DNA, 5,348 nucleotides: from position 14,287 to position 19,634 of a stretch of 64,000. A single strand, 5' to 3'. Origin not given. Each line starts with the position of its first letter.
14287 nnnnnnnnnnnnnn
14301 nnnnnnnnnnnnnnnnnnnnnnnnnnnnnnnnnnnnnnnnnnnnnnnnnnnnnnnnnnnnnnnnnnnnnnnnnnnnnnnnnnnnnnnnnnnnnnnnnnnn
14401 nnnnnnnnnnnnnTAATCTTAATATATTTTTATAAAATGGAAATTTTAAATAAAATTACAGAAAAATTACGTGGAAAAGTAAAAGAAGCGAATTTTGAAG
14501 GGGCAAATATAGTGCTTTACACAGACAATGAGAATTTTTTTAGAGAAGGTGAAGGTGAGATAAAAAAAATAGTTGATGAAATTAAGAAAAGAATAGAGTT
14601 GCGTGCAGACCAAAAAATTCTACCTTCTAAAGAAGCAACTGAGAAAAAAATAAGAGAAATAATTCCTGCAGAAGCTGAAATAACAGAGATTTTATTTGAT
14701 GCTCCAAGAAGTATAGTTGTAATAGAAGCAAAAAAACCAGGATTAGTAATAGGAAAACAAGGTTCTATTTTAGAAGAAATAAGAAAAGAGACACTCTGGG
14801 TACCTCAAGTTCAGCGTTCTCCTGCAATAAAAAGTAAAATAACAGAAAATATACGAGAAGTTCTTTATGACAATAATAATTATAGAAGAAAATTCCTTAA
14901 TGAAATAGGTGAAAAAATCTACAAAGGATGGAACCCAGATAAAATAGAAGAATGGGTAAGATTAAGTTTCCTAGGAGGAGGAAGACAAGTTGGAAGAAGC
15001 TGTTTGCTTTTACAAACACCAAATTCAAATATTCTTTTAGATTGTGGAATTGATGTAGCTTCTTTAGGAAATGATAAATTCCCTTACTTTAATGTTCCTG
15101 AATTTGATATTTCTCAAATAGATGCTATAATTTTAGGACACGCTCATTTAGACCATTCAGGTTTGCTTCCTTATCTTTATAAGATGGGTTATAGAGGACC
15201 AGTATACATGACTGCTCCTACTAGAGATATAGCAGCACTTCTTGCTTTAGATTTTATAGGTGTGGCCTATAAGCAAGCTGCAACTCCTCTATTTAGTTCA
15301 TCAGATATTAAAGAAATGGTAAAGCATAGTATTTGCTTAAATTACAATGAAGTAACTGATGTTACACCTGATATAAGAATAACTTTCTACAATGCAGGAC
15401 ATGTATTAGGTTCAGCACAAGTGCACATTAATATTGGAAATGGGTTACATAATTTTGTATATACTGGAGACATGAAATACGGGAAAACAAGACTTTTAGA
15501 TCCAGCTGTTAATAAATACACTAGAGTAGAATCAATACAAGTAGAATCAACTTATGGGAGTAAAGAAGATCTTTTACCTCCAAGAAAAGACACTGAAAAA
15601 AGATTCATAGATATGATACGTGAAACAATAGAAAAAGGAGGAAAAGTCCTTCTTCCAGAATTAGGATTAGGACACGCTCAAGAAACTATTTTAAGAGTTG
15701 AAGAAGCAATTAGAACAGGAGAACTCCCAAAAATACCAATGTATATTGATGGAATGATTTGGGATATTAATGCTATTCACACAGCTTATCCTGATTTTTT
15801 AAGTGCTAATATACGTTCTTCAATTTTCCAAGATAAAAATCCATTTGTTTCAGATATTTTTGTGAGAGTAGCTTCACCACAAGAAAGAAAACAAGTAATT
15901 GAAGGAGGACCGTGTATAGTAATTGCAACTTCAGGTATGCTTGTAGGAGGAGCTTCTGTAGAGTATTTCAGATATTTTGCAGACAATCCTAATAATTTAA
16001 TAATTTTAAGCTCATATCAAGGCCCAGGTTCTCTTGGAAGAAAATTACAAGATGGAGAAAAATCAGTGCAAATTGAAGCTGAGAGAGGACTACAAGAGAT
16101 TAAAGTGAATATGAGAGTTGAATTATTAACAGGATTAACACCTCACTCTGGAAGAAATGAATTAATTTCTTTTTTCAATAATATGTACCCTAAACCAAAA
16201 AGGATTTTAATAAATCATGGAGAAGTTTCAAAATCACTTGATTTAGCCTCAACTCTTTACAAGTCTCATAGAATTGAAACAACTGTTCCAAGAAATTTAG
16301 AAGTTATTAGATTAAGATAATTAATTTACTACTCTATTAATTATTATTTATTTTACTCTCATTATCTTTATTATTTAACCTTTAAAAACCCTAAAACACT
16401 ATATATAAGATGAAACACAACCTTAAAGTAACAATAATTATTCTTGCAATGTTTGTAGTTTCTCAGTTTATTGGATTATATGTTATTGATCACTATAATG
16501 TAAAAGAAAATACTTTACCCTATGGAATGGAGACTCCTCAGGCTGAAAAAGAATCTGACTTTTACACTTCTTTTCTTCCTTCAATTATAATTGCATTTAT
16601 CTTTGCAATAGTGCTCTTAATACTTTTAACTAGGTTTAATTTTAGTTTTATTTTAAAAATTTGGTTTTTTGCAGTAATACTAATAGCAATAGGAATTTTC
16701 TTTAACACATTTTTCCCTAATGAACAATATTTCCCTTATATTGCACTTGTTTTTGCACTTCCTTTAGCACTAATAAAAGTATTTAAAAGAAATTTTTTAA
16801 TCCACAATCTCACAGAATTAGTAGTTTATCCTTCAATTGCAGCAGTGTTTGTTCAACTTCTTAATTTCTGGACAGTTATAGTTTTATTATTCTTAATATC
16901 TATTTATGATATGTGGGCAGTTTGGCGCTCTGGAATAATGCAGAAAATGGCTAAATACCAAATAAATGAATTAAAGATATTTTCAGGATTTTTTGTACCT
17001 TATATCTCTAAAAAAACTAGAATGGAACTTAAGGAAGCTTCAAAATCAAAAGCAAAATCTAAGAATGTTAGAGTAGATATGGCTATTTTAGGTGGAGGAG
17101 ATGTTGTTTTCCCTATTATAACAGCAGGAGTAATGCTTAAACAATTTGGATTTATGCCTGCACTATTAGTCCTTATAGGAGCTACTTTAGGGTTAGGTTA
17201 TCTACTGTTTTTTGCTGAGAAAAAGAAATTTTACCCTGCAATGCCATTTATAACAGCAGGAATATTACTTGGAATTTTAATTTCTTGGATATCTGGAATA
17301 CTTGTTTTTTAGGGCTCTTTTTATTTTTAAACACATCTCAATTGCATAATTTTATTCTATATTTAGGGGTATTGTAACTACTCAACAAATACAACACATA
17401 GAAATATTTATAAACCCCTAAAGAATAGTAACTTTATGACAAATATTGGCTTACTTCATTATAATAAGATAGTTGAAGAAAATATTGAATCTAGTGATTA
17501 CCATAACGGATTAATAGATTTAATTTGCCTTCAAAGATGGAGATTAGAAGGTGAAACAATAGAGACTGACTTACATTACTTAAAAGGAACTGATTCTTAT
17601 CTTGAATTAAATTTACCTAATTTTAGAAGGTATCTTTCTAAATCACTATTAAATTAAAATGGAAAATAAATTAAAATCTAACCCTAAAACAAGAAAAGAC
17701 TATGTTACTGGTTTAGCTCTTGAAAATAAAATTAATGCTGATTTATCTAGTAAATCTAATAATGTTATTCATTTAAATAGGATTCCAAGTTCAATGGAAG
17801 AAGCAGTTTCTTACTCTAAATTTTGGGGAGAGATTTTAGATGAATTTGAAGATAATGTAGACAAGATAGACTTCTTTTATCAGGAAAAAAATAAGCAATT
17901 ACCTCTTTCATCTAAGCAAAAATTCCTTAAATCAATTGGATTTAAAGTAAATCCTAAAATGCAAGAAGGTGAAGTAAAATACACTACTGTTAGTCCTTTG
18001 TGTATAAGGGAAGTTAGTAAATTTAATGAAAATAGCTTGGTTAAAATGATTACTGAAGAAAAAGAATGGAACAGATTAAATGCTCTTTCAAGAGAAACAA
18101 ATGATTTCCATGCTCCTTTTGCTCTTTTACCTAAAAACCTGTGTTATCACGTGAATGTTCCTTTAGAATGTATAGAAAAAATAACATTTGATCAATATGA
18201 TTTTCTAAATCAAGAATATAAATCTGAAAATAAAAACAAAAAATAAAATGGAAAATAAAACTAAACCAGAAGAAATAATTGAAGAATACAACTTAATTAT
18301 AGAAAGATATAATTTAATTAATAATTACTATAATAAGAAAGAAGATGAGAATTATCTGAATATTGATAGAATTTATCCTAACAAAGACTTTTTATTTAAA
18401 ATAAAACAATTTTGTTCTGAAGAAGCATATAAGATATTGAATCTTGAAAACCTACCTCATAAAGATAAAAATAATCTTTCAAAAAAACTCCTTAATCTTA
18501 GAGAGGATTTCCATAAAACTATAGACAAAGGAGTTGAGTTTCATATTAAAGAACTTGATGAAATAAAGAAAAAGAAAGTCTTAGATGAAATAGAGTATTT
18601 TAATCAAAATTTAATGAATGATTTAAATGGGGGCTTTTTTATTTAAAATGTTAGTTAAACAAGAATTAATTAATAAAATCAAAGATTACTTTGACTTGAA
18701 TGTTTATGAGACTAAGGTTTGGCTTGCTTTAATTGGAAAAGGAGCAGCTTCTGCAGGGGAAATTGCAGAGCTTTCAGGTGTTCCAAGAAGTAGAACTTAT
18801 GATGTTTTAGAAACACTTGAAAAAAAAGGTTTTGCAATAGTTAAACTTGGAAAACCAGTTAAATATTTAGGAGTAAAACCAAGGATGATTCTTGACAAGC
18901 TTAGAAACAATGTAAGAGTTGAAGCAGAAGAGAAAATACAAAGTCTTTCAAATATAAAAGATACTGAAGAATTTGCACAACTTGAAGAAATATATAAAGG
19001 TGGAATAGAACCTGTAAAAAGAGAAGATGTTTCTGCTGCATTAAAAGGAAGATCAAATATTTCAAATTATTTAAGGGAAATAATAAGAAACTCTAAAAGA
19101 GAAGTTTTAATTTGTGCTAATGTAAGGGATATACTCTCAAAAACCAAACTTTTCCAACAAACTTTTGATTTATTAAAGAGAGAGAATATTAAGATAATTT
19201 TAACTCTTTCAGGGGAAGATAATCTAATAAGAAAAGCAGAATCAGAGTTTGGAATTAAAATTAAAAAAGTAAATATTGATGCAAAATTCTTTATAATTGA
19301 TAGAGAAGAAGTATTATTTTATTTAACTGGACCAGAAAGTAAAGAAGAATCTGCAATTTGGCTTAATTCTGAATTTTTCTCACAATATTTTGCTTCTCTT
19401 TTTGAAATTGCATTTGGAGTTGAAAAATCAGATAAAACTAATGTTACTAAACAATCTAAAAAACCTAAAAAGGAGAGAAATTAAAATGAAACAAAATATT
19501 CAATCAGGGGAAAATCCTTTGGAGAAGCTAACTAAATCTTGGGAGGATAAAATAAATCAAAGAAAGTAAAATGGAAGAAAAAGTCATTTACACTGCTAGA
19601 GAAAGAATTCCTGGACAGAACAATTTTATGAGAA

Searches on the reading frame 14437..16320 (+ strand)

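Call 83: search_protein_families(library=pfam, proteins=[window:14437-16320:+], max_evalue=0.001)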
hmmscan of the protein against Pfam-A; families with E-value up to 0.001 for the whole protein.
window:14437-16320:+ (627 aa): 7 families
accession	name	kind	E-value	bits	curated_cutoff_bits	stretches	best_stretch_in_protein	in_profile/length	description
PF10996.14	Beta-Casp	-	1.1e-24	87.7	27.7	1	414-537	1-120/120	Beta-Casp domain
PF16661.11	Lactamase_B_6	-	1.1e-15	57.9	27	1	191-357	1-173/193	Metallo-beta-lactamase superfamily domain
PF17214.9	KH_TffA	-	2e-14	53.7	22.6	1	2-62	6-68/68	Transcription termination factor FttA, KH domain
PF00753.33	Lactamase_B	-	3e-10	40.8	22.7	1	185-247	4-63/196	Metallo-beta-lactamase superfamily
PF07521.17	RMMBL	-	1.8e-09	37.9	21.6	1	554-618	1-63/63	Zn-dependent metallo-hydrolase RNA specificity domain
PF12706.13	Lactamase_B_2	-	1.6e-08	34.8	27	1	198-352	2-149/200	Beta-lactamase superfamily domain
PF07650.23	KH_2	-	2.4e-05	24.5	22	1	73-118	7-53/78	KH domain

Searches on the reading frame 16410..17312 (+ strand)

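Call 83: search_protein_families(library=pfam, proteins=[window:16410-17312:+], max_evalue=0.001)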
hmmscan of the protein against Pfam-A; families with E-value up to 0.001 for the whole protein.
window:16410-17312:+ (300 aa): 2 families
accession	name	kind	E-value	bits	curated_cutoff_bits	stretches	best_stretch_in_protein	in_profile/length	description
PF06550.16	SPP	-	8.5e-14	52.1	23.9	1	13-294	2-279/283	Signal-peptide peptidase, presenilin aspartyl protease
PF01080.22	Presenilin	-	0.00028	20.2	34.3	1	10-171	14-189/408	Presenilin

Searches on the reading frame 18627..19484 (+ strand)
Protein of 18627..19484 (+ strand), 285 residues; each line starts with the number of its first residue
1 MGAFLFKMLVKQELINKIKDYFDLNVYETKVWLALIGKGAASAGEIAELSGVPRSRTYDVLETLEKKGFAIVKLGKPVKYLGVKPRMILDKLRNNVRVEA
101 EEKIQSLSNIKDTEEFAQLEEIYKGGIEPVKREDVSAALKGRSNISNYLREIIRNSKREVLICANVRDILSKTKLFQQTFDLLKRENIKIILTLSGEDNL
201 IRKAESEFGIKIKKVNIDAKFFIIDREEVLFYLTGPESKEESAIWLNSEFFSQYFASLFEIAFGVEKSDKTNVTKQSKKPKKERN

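Call 83: search_protein_families(library=pfam, proteins=[window:18627-19484:+], max_evalue=0.001)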
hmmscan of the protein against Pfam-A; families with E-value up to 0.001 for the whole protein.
window:18627-19484:+ (285 aa): 3 families
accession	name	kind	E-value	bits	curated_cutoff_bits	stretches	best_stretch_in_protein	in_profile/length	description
PF01978.25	TrmB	-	1.4e-16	60.5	25.6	1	22-85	4-67/68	Sugar-specific transcriptional regulator TrmB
PF11495.14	Regulator_TrmB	-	7.9e-07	29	22.2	1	139-259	5-124/233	Archaeal transcriptional regulator TrmB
PF09339.16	HTH_IclR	-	3.6e-05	23.9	22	1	39-69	17-47/52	IclR helix-turn-helix domain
